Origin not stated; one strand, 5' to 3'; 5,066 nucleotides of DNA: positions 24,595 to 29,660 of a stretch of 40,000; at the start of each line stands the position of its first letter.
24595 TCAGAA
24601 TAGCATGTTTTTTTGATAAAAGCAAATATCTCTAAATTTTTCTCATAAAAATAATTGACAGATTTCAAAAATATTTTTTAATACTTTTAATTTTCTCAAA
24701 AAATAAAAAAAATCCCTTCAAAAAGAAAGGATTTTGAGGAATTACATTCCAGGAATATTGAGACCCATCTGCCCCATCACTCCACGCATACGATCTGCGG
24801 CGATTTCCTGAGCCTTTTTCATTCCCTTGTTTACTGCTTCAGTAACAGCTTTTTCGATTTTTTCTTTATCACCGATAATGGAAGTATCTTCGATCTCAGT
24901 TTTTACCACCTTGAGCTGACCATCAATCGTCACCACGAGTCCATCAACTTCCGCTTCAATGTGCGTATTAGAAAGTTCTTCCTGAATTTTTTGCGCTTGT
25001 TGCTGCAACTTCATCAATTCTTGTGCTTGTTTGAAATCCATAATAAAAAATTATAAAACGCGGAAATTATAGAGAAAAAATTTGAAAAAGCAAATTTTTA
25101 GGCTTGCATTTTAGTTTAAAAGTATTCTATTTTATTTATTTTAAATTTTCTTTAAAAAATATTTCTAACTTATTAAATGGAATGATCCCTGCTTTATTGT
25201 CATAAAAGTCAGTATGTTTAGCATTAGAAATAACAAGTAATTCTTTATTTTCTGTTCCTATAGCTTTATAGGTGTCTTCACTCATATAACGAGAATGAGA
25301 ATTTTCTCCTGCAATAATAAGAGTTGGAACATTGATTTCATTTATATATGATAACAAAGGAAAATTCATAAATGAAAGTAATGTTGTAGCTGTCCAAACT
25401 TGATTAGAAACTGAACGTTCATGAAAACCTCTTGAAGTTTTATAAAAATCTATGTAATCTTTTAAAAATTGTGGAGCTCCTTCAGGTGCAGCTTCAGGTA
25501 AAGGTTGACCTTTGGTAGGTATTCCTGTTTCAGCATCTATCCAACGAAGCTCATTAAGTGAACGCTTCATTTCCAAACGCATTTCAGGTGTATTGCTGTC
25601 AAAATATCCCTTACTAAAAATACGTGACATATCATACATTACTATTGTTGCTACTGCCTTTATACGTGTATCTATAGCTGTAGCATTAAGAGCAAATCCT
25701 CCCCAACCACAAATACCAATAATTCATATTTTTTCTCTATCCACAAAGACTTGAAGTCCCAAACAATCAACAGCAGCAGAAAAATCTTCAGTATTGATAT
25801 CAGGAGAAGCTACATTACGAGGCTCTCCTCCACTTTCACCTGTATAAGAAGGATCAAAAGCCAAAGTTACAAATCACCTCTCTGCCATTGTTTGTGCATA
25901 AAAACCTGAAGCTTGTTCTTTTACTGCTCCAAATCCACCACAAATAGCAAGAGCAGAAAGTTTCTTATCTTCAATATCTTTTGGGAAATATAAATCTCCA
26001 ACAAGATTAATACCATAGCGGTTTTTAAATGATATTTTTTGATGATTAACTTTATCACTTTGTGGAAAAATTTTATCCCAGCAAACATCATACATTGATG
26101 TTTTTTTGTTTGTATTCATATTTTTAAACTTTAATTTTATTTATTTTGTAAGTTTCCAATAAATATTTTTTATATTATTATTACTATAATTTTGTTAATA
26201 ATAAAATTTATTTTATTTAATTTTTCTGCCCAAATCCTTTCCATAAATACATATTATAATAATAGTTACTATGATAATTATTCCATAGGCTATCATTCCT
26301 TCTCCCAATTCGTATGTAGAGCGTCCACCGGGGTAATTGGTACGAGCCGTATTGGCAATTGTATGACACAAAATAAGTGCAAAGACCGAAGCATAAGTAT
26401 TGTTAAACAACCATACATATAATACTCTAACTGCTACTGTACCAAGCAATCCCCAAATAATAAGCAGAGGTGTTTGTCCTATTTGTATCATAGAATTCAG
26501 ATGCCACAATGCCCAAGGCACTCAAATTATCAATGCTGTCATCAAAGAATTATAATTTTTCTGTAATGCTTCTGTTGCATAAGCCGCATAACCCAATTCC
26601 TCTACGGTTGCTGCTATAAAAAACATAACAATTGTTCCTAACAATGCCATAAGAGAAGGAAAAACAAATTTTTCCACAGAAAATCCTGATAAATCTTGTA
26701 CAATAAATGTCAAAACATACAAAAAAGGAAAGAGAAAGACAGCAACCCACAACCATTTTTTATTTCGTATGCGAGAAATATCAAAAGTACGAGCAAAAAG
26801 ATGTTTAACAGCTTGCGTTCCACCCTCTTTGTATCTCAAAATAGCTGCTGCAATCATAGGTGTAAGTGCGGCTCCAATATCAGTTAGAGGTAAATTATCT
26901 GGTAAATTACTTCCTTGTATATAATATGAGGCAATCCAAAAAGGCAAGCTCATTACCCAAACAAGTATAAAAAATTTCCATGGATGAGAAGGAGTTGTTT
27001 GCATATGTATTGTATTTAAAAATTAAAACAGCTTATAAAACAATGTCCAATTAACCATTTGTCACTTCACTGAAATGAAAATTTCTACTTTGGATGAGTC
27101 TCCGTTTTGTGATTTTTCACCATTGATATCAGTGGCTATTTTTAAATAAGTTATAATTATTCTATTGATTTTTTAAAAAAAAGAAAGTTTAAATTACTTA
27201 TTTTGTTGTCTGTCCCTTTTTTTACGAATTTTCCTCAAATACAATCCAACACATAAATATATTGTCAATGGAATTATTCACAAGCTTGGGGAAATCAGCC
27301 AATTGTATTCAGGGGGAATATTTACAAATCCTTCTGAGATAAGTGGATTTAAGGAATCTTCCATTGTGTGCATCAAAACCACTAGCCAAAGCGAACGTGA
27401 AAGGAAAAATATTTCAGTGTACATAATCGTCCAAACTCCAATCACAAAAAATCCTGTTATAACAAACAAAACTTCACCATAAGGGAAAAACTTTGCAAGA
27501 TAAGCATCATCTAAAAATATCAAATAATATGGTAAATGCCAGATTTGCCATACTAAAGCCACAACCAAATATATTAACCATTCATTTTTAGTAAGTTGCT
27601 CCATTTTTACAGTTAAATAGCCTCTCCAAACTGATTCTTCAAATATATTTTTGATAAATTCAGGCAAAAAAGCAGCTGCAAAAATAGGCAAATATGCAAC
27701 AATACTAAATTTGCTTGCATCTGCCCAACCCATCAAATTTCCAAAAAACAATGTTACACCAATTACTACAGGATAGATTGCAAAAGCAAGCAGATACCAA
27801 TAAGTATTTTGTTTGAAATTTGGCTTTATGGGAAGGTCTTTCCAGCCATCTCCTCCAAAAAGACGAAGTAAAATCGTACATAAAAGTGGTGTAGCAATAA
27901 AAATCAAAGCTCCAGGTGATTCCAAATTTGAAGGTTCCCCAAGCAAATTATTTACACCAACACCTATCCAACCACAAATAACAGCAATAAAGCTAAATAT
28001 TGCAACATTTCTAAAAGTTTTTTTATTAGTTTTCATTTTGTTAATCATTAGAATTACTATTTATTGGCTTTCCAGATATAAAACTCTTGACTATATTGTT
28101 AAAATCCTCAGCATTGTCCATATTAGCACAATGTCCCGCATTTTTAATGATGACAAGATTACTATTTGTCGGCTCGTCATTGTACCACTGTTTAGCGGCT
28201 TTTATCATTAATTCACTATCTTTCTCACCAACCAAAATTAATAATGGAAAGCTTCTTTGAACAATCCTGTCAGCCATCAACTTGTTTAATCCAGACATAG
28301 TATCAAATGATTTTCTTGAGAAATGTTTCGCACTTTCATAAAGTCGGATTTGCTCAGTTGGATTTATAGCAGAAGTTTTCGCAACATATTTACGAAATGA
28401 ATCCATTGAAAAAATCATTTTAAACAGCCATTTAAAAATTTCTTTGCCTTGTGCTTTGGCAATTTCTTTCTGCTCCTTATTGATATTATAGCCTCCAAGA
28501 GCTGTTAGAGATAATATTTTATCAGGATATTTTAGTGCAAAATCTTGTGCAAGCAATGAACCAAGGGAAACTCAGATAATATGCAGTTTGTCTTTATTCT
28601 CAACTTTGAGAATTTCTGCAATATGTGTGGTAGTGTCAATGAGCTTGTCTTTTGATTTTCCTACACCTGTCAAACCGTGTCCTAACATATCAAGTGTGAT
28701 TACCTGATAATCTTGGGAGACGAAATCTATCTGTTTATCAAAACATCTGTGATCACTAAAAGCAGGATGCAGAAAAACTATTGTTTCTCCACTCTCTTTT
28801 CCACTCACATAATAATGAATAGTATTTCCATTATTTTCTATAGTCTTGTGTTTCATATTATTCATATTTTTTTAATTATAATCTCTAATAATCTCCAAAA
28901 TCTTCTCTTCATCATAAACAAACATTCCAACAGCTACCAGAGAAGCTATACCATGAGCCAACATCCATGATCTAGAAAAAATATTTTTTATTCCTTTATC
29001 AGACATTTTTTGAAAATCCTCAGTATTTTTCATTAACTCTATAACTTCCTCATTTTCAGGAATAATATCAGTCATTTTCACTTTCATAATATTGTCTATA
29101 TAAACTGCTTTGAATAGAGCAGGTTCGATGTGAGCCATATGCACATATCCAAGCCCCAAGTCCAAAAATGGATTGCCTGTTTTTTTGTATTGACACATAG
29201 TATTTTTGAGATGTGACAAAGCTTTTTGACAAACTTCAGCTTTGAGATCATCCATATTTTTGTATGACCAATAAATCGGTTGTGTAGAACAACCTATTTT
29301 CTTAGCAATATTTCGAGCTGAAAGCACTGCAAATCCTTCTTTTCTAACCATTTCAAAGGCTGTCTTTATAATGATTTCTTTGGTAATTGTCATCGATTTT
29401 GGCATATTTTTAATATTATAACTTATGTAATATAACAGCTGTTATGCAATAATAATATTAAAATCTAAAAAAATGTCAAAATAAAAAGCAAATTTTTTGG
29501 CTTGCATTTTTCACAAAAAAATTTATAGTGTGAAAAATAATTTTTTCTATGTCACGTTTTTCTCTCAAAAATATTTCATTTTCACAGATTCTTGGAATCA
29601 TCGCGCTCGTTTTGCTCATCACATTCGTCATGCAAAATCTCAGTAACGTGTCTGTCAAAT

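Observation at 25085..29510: A 4.4-kb accessory cassette bracketed by 28-bp direct repeats that duplicate a divergent promoter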

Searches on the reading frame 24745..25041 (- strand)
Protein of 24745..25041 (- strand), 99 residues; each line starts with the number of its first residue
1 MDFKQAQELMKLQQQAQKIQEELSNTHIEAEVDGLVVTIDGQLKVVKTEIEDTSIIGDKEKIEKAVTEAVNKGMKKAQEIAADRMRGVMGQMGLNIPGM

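Call 8: search_protein_families(library=pfam, proteins=[window:24745-25041:-], max_evalue=0.01)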
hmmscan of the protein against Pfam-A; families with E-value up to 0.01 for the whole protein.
seq(99 aa): 2 families
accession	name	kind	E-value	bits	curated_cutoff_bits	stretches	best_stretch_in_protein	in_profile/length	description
PF02575.21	YbaB_DNA_bd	-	3.1e-14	53.3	25.5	1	8-92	3-90/91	YbaB/EbfC DNA-binding family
PF15450.11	CCDC154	-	0.0076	15.2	28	1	4-92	164-249/530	Coiled-coil domain-containing protein 154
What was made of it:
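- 24742..25041 (-): ybaB, the left flanking gene. Its promoter -10 (TATAAT) lies at 25071-25066. Pfam YbaB_DNA_bd (call 8).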

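Call 9: find_encoding_contigs(protein=window:24745-25041:-, flank=10000, max_places=10)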
Protein seq(99 aa) (99 aa): 25 contigs read that carry it; 10 places shown.
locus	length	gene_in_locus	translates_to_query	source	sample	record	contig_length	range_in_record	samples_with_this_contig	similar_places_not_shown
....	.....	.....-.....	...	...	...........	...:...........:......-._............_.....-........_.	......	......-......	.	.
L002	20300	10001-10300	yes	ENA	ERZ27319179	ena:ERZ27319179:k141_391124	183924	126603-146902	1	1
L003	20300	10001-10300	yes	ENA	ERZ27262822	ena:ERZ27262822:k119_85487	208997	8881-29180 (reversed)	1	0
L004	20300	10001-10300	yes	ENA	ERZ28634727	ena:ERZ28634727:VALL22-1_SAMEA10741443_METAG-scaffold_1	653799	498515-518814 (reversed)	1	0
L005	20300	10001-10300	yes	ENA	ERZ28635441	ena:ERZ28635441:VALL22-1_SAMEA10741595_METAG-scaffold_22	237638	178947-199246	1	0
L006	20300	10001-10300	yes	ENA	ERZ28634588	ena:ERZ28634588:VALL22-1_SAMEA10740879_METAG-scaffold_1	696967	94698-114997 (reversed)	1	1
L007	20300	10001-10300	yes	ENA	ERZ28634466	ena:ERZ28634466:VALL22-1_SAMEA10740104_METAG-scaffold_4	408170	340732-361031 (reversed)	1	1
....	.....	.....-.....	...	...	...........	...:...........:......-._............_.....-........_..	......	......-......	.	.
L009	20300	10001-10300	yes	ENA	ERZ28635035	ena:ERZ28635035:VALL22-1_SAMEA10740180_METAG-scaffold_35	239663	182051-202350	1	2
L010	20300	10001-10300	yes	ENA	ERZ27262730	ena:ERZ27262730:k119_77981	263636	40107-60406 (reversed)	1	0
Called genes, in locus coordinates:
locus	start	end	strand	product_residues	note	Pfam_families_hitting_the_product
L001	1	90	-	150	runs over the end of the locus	-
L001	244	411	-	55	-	PF00929:RNase_T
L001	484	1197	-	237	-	PF12327:FtsZ_C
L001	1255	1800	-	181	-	PF00091:Tubulin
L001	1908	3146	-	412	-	PF02491:SHS2_FTSA, PF06723:MreB_Mbl, PF11104:PilM_2 (weak), PF14450:FtsA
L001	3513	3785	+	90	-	PF00919:UPF0004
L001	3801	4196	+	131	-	PF04055:Radical_SAM (weak)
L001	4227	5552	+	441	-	PF06941:NT5C, PF13419:HAD_2, PF04055:Radical_SAM, PF01938:TRAM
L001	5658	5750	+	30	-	PF01035:DNA_binding_1 (weak)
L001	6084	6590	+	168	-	PF04892:VanZ-LLP1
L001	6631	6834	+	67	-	PF16177:ACAS_N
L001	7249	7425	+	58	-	PF00501:AMP-binding (weak)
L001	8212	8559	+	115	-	PF13193:AMP-binding_C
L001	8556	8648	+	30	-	-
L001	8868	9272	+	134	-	-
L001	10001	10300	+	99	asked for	PF02575:YbaB_DNA_bd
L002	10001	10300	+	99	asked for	PF02575:YbaB_DNA_bd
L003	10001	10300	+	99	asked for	PF02575:YbaB_DNA_bd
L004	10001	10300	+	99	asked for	PF02575:YbaB_DNA_bd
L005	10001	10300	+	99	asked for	PF02575:YbaB_DNA_bd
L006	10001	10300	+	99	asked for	PF02575:YbaB_DNA_bd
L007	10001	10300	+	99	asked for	PF02575:YbaB_DNA_bd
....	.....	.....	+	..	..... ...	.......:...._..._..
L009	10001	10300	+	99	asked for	PF02575:YbaB_DNA_bd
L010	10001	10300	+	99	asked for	PF02575:YbaB_DNA_bd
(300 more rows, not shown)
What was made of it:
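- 24742..25041 (-): The exact protein is found on both empty and occupied contigs (call 9).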

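Call 45: find_homologous_proteins(query=window:24745-25041:-, max_evalue=1e-15)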
Query seq(99 aa) (99 aa): 219 proteins with E <= 1e-15 among 219 candidates; the best 120 are listed.
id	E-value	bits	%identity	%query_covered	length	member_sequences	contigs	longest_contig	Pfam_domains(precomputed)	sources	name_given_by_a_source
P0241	2.0e-52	192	99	100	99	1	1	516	PF02575.22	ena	-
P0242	2.7e-52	192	99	100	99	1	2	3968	PF02575.22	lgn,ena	-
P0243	2.8e-52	192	99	100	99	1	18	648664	PF02575.22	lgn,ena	-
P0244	4.6e-52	191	99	100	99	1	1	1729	PF02575.22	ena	-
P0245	1.4e-50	186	95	100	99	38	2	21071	PF02575.22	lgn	-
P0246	1.8e-50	186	92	100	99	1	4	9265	PF02575.22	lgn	-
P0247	5.0e-50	185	92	100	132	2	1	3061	PF02575.22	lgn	-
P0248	6.4e-50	184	93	100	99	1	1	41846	PF02575.22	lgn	-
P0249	7.2e-50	184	95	100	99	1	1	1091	PF02575.22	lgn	-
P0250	7.9e-50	184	94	100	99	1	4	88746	PF02575.22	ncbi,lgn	-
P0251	1.9e-49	183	94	100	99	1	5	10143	PF02575.22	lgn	-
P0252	2.0e-49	183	91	100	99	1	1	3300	PF02575.22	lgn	-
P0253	2.6e-49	182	94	100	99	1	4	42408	PF02575.22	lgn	-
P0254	3.0e-49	182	91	100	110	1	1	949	PF02575.22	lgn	-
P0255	3.9e-49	182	91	100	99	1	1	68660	PF02575.22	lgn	-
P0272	1.8e-46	173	89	100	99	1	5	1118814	PF02575.22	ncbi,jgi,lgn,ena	ncbi:MAG: YbaB/EbfC family nucleoid-associated protein [Patescibacteria group bacterium]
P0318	1.9e-44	167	83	100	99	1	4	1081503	PF02575.22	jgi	jgi:DNA-binding protein YbaB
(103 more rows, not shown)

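Call 46: find_encoding_contigs(protein=P0250, flank=7000, max_places=1)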
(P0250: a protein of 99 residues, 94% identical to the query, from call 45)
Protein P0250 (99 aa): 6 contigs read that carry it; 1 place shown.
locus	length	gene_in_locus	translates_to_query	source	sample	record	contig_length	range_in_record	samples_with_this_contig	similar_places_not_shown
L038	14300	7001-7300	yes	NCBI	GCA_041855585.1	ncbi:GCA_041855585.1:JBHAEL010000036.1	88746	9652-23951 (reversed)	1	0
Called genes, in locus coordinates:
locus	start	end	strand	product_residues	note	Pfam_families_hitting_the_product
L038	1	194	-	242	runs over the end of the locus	PF00121:TIM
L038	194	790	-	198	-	-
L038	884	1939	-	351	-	PF01791:DeoC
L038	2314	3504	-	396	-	PF00162:PGK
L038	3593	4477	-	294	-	PF00044:Gp_dh_N, PF02800:Gp_dh_C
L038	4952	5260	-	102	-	-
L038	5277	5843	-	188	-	-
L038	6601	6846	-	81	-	PF06305:LapA_dom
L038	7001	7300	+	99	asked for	PF02575:YbaB_DNA_bd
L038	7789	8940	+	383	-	-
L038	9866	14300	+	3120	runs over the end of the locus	PF00932:LTD, PF18655:SHIRT, PF08428:Rib, PF05345:He_PIG (weak), PF08428:Rib, PF05345:He_PIG, PF16403:Bact_surface_Ig-like, PF00395:SLH, +3 more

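Call 47: find_encoding_contigs(protein=P0272, flank=7000, max_places=1)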
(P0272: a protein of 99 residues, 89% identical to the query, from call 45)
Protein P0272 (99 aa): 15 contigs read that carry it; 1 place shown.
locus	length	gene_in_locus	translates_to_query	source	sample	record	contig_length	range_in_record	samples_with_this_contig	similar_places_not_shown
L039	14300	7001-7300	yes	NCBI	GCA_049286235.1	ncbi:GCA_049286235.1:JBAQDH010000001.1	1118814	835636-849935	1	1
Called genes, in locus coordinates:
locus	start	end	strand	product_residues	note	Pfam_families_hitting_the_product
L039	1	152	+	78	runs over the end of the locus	PF04055:Radical_SAM (weak)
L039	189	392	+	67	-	-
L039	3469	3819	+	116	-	-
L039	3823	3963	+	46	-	-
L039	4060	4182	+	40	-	-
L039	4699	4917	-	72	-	-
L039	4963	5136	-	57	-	PF00702:Hydrolase (weak)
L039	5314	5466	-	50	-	PF13246:Cation_ATPase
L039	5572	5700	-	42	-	-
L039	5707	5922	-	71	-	-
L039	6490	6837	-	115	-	PF00690:Cation_ATPase_N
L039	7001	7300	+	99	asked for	PF02575:YbaB_DNA_bd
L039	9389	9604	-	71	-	PF04993:TfoX_N (weak)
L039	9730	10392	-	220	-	PF00005:ABC_tran, PF02463:SMC_N (faint), PF06414:Zeta_toxin (faint)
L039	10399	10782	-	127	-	-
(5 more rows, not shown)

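Call 48: find_encoding_contigs(protein=P0318, flank=7000, max_places=1)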
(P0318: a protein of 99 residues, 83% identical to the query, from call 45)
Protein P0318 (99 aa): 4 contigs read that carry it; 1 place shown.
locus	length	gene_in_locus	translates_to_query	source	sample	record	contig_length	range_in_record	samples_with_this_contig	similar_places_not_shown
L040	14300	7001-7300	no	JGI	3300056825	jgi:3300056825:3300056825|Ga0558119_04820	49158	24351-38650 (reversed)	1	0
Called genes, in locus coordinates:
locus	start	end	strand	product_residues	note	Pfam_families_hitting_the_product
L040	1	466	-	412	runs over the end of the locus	PF02491:SHS2_FTSA, PF06723:MreB_Mbl (faint), PF11104:PilM_2 (weak), PF06277:EutA (weak), PF14450:FtsA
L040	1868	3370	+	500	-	PF00919:UPF0004, PF04055:Radical_SAM, PF01938:TRAM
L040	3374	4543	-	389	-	PF00078:RVT_1 (faint)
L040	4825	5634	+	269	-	PF06966:DUF1295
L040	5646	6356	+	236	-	-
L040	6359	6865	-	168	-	-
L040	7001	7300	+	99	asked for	PF02575:YbaB_DNA_bd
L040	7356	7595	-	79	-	-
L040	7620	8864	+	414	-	PF00875:DNA_photolyase, PF03441:FAD_binding_7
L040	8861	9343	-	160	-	-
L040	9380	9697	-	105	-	PF04993:TfoX_N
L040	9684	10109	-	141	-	PF00293:NUDIX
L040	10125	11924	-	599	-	PF00664:ABC_membrane, PF00005:ABC_tran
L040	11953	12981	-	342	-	PF03033:Glyco_transf_28, PF04101:Glyco_tran_28_C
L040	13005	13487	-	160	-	PF00293:NUDIX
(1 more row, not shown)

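Call 60: find_encoding_contigs(protein=P0248, flank=7000, max_places=2)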
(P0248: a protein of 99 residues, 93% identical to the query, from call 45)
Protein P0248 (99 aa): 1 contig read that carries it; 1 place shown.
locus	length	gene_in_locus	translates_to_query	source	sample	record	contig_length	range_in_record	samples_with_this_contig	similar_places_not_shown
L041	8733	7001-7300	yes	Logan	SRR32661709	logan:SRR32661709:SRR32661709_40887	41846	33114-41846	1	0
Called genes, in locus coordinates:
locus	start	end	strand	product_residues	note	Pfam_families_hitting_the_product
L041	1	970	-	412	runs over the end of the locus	PF14450:FtsA (weak), PF06277:EutA (faint), PF02491:SHS2_FTSA, PF11104:PilM_2, PF06723:MreB_Mbl, PF14450:FtsA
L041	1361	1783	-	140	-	-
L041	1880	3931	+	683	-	PF00919:UPF0004, PF04055:Radical_SAM, PF06941:NT5C (weak), PF04055:Radical_SAM, PF01938:TRAM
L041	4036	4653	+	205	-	-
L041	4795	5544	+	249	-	PF03073:TspO_MBR (weak)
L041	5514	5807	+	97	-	PF01035:DNA_binding_1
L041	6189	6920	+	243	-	-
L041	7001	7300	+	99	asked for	PF02575:YbaB_DNA_bd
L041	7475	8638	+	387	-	-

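Call 61: find_encoding_contigs(protein=P0255, flank=7000, max_places=2)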
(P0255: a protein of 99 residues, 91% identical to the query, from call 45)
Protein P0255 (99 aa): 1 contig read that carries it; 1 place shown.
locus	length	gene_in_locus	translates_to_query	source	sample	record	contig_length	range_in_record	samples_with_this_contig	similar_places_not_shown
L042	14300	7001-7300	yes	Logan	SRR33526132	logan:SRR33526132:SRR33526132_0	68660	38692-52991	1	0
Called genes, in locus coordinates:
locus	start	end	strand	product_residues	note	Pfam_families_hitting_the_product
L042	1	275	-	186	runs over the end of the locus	-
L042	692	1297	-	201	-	PF12327:FtsZ_C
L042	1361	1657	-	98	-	PF00091:Tubulin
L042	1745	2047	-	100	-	PF00091:Tubulin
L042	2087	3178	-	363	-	PF02491:SHS2_FTSA, PF11104:PilM_2 (weak), PF06723:MreB_Mbl, PF06277:EutA (weak), PF14450:FtsA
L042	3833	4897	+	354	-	PF00919:UPF0004, PF04055:Radical_SAM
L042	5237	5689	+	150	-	PF04055:Radical_SAM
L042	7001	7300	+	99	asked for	PF02575:YbaB_DNA_bd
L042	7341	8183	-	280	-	-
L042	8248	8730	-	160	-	-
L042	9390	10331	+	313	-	-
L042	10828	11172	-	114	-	PF05096:Glu_cyclase_2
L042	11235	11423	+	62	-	PF00160:Pro_isomerase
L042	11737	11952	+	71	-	PF01580:FtsK_SpoIIIE (weak), PF01935:DUF87 (weak), PF05872:HerA_C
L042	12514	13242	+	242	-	PF05872:HerA_C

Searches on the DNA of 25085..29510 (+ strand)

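Call 57: search_dna_similar(query=window:25085-29510:+, collection=phages, mode=distant, max_rows=8)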
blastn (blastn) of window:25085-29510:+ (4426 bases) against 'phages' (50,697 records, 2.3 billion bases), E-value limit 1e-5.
Records with a match: 9; places in all: 9; records where one place covers at least 80% of the query: 0.
Best place of each record, by identity: 60-80% 9.
By first word of the organism name: Bacteriophage 3; Listeria 3; Acinetobacter 2; Enterococcus 1.
By host as written in the record: - 5; Listeria monocytogenes 3; Enterococcus faecalis 1.
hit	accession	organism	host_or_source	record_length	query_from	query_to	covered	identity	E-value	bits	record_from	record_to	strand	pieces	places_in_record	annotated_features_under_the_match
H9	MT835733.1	Bacteriophage sp.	human fecal samples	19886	572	996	10%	69.3%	1e-38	168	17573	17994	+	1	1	record has no annotation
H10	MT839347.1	Bacteriophage sp.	human fecal samples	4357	572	996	10%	67.1%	3e-28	134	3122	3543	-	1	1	record has no annotation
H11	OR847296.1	Listeria phage LM 4-11-1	Listeria monocytogenes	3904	581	996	9%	68.3%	1e-33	153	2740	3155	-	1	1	record has no annotation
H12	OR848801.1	Listeria phage LM 4-14-1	Listeria monocytogenes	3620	581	996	9%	68.3%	1e-33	153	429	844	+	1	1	record has no annotation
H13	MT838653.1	Bacteriophage sp.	human fecal samples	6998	681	996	7%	66.8%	2e-16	96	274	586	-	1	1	record has no annotation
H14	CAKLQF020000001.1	Acinetobacter phage MD-2021a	not known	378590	544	846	7%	66.1%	1e-7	66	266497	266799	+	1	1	hydrolase of the alpha/beta family protein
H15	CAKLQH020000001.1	Acinetobacter phage MD-2021a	not known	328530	544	846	7%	66.1%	1e-7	66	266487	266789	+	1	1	hydrolase of the alpha/beta family protein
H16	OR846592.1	Enterococcus phage Efs 1-1-1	Enterococcus faecalis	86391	4163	4306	3%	70.1%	1e-7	67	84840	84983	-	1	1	record has no annotation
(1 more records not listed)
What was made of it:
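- Tried and rejected: Only distant matches in phage records, about 66-70% identity over at most 10% of the query (call 57).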
